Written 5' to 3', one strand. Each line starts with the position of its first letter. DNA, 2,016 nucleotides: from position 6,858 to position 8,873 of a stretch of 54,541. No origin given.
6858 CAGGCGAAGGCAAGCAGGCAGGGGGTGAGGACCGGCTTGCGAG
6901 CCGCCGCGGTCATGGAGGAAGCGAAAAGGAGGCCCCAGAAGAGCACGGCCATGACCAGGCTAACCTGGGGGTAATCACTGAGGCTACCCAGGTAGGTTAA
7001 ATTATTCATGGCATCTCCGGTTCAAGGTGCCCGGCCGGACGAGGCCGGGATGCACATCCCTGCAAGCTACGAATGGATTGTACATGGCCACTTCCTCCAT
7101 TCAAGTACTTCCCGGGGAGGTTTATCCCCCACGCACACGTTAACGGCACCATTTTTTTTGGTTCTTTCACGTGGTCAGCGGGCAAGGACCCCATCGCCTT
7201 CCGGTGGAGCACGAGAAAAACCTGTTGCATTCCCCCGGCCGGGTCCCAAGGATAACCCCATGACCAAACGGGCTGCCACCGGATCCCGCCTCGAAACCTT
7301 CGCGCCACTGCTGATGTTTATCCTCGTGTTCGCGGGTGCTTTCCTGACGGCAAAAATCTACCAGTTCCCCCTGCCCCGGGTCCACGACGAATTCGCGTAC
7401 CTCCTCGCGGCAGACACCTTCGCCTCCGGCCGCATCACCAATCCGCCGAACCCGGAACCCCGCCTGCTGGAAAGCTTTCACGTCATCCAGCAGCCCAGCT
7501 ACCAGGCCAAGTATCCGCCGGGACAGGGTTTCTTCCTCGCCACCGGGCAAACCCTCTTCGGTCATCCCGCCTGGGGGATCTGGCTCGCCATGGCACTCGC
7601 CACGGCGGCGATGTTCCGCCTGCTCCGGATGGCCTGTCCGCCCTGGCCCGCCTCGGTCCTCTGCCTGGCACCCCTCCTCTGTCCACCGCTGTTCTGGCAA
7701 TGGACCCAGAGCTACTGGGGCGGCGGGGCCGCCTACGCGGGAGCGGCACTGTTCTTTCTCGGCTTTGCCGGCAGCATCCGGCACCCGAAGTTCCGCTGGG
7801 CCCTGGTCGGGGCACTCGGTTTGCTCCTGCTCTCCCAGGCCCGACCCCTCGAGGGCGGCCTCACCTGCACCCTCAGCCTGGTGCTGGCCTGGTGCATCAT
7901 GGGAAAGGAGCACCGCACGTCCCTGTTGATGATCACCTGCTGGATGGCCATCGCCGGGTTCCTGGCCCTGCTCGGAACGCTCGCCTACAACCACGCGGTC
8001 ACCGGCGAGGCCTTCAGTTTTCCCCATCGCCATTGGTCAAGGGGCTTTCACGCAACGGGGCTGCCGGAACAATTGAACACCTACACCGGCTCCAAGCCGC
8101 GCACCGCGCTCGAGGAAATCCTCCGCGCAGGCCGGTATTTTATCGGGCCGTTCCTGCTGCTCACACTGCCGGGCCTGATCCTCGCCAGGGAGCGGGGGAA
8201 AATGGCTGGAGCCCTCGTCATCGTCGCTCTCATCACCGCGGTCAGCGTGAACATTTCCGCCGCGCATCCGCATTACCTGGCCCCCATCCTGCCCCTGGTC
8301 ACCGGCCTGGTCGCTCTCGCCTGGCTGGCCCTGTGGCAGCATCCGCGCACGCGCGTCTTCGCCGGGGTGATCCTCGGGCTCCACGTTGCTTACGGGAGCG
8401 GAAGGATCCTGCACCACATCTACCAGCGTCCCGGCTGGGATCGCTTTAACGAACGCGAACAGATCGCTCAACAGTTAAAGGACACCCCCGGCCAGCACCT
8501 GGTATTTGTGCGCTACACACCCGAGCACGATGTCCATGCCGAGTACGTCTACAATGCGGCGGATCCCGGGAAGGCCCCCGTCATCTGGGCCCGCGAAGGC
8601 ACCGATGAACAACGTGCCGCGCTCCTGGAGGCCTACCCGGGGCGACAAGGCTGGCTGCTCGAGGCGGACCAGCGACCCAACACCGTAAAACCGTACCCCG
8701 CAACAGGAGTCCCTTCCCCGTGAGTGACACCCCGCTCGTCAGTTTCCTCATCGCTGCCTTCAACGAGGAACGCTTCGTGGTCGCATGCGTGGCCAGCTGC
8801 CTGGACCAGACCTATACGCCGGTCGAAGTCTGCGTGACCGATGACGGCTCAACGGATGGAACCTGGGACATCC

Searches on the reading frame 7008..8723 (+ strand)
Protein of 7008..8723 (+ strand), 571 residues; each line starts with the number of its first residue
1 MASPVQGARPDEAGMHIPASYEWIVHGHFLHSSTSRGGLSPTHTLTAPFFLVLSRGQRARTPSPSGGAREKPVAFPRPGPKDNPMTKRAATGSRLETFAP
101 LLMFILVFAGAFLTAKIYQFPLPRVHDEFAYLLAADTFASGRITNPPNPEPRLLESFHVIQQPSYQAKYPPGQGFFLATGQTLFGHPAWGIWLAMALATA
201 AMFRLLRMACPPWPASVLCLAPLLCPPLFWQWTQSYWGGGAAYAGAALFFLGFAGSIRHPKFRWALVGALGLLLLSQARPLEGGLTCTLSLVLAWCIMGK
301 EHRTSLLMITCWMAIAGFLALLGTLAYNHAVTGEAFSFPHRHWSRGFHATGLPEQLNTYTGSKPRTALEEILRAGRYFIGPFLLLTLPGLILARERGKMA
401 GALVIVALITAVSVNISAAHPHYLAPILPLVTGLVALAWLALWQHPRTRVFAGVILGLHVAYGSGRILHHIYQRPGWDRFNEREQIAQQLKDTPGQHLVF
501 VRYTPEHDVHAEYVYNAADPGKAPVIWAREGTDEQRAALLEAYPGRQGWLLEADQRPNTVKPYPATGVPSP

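Call 41: search_protein_families(library=pfam, proteins=[window:7008-8723:+], max_evalue=0.001)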
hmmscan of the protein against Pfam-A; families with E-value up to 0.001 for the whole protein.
window:7008-8723:+ (571 aa): 0 families

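Call 69: search_protein_families(library=pfam, proteins=[window:7008-8723:+], max_evalue=1)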
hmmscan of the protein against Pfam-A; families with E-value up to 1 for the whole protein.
window:7008-8723:+ (571 aa): 1 family
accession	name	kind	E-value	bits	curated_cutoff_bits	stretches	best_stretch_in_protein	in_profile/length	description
PF01899.21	MNHE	-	0.58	10.4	27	1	434-468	3-36/145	Na+/H+ ion antiporter subunit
